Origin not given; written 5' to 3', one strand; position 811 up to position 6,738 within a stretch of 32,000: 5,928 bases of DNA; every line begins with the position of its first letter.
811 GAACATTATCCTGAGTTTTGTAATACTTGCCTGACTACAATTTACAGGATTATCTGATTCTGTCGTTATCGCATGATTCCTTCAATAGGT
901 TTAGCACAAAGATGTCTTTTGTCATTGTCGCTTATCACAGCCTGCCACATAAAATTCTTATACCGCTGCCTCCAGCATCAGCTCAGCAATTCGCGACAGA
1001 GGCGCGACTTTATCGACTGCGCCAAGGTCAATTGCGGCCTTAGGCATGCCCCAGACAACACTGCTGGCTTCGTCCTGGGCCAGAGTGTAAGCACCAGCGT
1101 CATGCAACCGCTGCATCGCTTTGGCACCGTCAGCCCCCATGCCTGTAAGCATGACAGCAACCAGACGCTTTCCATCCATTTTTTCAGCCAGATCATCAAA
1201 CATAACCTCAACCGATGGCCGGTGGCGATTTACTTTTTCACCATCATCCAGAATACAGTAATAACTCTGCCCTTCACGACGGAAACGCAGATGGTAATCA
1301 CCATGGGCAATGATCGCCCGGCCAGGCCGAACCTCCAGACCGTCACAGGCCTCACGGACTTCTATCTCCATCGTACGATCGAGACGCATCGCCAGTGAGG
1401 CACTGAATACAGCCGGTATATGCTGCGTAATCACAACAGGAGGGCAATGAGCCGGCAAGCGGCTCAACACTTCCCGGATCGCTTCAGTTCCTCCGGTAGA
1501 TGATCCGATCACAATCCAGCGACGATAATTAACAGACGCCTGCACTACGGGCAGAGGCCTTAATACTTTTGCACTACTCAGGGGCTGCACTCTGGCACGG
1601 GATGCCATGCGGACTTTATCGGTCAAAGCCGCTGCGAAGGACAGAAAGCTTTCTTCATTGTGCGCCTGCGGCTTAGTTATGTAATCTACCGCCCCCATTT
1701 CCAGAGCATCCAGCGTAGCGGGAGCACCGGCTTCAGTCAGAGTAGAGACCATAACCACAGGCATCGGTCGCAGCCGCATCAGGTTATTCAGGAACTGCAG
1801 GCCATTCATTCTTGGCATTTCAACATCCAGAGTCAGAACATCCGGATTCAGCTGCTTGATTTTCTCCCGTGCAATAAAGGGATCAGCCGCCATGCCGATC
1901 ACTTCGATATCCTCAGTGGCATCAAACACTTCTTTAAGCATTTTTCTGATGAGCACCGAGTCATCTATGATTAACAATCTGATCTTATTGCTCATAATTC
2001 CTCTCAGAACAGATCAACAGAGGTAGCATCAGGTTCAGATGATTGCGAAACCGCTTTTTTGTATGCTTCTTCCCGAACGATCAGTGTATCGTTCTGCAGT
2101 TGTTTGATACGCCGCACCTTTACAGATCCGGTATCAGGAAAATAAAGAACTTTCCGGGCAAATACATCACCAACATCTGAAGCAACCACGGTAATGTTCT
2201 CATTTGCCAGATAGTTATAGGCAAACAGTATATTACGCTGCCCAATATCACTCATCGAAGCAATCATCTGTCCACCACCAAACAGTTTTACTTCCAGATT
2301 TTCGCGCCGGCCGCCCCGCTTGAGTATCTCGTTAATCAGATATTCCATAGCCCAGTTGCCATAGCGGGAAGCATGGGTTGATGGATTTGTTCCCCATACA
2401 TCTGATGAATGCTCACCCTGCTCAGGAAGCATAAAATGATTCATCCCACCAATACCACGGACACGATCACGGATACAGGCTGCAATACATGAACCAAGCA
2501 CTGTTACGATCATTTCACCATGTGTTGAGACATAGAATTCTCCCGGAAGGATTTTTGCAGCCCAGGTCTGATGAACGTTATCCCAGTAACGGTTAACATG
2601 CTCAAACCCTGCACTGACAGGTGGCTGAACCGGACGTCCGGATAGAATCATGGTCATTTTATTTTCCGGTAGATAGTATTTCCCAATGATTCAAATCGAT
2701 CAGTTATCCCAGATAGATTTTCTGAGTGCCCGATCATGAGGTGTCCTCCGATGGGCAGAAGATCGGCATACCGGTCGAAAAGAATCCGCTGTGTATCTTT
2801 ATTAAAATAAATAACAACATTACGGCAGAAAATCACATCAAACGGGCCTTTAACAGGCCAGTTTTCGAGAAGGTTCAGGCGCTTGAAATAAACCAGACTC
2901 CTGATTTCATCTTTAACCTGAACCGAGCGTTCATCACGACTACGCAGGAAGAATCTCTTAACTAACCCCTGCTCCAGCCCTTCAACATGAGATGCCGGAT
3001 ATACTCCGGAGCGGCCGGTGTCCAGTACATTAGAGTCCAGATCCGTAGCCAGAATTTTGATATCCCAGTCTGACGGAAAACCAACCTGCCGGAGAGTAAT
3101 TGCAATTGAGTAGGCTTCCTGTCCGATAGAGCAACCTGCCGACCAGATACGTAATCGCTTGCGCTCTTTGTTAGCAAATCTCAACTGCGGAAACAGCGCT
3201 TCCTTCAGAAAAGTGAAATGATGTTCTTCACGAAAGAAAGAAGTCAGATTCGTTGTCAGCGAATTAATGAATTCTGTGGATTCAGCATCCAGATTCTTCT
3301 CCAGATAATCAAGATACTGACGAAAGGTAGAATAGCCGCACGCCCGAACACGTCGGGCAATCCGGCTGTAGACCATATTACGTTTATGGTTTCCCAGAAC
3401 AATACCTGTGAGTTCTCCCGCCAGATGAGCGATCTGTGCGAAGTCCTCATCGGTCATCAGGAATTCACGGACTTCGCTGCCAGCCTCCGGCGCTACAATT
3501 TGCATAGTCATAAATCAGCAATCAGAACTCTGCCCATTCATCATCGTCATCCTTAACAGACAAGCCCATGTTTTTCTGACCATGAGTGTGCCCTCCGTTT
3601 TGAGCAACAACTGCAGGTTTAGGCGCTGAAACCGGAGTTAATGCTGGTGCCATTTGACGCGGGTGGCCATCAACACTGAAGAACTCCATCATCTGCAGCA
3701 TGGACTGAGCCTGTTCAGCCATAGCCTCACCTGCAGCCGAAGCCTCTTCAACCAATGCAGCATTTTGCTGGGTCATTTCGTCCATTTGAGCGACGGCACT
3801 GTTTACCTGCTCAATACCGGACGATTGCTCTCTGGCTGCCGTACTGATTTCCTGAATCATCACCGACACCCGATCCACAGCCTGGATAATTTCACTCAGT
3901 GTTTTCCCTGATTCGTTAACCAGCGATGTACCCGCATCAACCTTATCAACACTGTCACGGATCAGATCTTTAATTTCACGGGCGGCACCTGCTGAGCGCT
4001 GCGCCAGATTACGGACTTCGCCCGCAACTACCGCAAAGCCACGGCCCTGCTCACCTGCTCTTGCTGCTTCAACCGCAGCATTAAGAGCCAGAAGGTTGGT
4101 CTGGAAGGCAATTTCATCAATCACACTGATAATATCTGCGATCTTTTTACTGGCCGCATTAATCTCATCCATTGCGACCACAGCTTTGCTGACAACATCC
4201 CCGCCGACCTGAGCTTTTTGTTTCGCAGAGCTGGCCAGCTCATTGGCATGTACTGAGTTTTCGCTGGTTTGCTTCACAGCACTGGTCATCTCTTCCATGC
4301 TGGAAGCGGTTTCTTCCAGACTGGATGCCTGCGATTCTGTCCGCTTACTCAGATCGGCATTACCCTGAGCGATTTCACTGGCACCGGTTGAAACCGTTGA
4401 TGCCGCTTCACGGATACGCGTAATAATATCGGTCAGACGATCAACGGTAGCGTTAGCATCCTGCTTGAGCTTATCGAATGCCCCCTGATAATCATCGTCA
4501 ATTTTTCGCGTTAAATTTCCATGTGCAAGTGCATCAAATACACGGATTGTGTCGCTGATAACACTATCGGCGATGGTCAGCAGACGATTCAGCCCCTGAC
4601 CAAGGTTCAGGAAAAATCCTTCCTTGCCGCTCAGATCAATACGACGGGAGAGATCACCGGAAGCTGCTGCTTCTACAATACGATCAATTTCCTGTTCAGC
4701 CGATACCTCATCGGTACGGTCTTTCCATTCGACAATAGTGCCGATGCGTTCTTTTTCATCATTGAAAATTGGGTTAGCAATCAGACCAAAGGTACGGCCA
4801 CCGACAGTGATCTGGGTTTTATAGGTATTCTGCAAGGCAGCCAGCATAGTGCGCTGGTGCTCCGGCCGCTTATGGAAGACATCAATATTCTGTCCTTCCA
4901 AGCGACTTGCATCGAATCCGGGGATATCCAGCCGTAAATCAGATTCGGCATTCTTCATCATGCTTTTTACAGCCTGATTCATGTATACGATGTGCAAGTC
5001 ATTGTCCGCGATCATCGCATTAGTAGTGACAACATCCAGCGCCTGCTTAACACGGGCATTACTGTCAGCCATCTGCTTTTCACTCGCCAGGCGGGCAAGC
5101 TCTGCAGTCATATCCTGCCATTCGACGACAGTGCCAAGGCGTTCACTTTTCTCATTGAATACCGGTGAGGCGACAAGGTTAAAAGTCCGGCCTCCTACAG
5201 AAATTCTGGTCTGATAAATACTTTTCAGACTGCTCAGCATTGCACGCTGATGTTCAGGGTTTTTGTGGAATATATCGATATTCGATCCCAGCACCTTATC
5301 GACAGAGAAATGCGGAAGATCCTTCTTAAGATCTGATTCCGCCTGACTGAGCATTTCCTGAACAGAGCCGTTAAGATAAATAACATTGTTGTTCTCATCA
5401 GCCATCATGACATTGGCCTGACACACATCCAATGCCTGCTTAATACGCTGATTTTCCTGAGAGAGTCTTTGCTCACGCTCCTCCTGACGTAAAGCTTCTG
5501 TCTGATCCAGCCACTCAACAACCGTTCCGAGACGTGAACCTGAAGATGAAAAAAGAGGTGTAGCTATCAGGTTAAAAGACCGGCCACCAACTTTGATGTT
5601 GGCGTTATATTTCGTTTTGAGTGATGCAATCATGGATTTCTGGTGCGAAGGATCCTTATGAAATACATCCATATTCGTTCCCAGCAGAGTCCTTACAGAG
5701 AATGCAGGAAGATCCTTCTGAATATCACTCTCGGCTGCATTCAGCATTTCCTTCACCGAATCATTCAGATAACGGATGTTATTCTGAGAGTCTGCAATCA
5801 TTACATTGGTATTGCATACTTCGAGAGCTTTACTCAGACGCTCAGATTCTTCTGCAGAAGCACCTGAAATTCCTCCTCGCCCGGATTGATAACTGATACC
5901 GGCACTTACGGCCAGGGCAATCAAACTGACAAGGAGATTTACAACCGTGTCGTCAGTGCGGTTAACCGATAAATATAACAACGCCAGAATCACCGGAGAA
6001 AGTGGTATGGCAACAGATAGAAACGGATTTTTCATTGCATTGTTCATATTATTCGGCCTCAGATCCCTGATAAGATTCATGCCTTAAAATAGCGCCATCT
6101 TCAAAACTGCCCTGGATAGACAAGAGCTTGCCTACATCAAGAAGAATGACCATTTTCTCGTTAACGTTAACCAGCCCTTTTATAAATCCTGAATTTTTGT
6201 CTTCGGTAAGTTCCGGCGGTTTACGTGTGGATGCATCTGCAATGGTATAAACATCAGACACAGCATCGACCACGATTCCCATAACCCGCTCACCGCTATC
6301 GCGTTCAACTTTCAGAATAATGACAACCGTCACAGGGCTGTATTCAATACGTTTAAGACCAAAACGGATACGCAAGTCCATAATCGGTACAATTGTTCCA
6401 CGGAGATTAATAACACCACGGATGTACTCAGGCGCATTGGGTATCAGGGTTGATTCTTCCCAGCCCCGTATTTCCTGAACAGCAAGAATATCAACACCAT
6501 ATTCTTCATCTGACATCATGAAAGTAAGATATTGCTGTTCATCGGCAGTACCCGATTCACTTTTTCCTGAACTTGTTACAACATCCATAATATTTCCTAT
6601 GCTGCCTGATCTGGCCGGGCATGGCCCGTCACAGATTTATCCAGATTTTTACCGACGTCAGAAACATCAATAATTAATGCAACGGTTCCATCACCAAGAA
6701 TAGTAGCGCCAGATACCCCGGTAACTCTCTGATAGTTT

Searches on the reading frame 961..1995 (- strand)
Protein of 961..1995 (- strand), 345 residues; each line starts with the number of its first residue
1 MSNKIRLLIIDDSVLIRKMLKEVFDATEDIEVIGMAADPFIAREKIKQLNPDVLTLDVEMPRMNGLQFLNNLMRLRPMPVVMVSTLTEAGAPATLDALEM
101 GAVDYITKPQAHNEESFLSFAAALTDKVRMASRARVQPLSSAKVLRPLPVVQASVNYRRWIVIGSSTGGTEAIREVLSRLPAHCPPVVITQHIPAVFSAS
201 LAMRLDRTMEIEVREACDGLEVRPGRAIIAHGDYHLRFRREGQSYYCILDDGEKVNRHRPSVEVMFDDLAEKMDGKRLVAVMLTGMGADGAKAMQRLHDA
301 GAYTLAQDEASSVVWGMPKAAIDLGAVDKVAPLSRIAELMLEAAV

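Call 21: search_protein_families(library=pfam, proteins=[window:961-1995:-], max_evalue=0.001)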
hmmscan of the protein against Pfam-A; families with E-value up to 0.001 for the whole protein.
window:961-1995:- (345 aa): 2 families
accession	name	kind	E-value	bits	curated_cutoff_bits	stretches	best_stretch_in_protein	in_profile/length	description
PF01339.22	CheB_methylest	-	2.9e-61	206.6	24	1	161-339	1-173/174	CheB methylesterase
PF00072.30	Response_reg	-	2.4e-22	79.6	30.2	1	8-113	2-104/111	Response regulator receiver domain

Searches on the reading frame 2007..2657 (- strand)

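Call 21: search_protein_families(library=pfam, proteins=[window:2007-2657:-], max_evalue=0.001)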
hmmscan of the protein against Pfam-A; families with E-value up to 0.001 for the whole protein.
window:2007-2657:- (217 aa): 1 family
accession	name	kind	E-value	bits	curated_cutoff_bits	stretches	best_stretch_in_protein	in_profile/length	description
PF03975.18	CheD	-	2.5e-30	105.2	25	1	76-183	1-108/108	CheD chemotactic sensory transduction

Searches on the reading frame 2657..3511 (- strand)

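Call 21: search_protein_families(library=pfam, proteins=[window:2657-3511:-], max_evalue=0.001)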
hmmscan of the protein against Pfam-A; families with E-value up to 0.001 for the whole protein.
window:2657-3511:- (285 aa): 2 families
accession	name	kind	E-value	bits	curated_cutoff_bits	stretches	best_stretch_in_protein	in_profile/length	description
PF01739.24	CheR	-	2.9e-63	213.3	27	1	88-280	1-193/195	CheR methyltransferase, SAM binding domain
PF03705.20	CheR_N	-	1.4e-16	60.4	27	1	22-73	1-52/53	CheR methyltransferase, all-alpha domain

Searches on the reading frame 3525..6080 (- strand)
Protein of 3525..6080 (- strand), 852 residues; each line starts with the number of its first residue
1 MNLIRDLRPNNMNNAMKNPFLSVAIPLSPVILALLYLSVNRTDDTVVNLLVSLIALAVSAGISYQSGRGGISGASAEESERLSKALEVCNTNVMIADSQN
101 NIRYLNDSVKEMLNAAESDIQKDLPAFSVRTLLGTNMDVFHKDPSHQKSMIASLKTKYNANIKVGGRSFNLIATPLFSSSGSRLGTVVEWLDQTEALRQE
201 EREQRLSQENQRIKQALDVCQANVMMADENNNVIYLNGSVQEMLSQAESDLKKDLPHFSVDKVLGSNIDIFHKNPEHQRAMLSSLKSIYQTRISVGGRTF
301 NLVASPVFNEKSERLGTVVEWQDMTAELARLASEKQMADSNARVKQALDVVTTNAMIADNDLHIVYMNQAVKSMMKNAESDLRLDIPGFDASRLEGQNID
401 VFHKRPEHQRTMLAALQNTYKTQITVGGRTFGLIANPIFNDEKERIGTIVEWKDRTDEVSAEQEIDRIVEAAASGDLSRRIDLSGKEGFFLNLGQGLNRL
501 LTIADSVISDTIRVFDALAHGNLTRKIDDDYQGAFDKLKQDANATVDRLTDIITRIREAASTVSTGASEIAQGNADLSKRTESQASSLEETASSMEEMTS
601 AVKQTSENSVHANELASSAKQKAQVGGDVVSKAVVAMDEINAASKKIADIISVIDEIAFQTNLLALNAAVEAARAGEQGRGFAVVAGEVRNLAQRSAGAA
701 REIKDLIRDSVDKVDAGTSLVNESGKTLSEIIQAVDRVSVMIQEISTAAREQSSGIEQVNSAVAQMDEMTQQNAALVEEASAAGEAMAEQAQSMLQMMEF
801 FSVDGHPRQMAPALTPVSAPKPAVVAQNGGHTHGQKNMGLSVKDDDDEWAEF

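Call 21: search_protein_families(library=pfam, proteins=[window:3525-6080:-], max_evalue=0.001)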
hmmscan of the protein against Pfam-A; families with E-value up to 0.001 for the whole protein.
window:3525-6080:- (852 aa): 9 families
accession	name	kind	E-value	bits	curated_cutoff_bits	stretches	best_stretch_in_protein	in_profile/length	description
PF00015.26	MCPsignal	-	4.5e-56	189.8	34.6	1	614-770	2-172/172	Methyl-accepting chemotaxis protein (MCP) signalling domain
PF13188.13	PAS_8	-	3.4e-17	62.1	21.8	2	211-266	1-56/65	PAS domain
PF13426.13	PAS_9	-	3.3e-09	37.4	27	0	356-457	4-103/103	PAS domain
PF18947.5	HAMP_2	-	8.1e-09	35.8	24.3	1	488-549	4-65/67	HAMP domain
PF00989.32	PAS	-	5.5e-06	26.8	22.6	0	224-324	14-113/113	PAS fold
PF08448.16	PAS_4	-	1e-05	26.2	23.1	0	354-457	7-107/110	PAS fold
PF13596.12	PAS_10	-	1.4e-05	26.1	22.1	0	217-325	5-106/106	PAS domain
PF25821.1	DUF7950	-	6.1e-05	23.7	31.3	0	83-123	28-68/128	Domain of unknown function (DUF7950)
PF12860.13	PAS_7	-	0.00069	20.2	27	0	222-327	6-110/115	PAS fold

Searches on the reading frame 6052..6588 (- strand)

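Call 21: search_protein_families(library=pfam, proteins=[window:6052-6588:-], max_evalue=0.001)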
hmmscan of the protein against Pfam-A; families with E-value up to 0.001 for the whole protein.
window:6052-6588:- (179 aa): 1 family
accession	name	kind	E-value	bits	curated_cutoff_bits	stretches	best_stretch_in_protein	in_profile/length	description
PF01584.24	CheW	-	4.8e-38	130.4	23.5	1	19-157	1-135/138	CheW-like domain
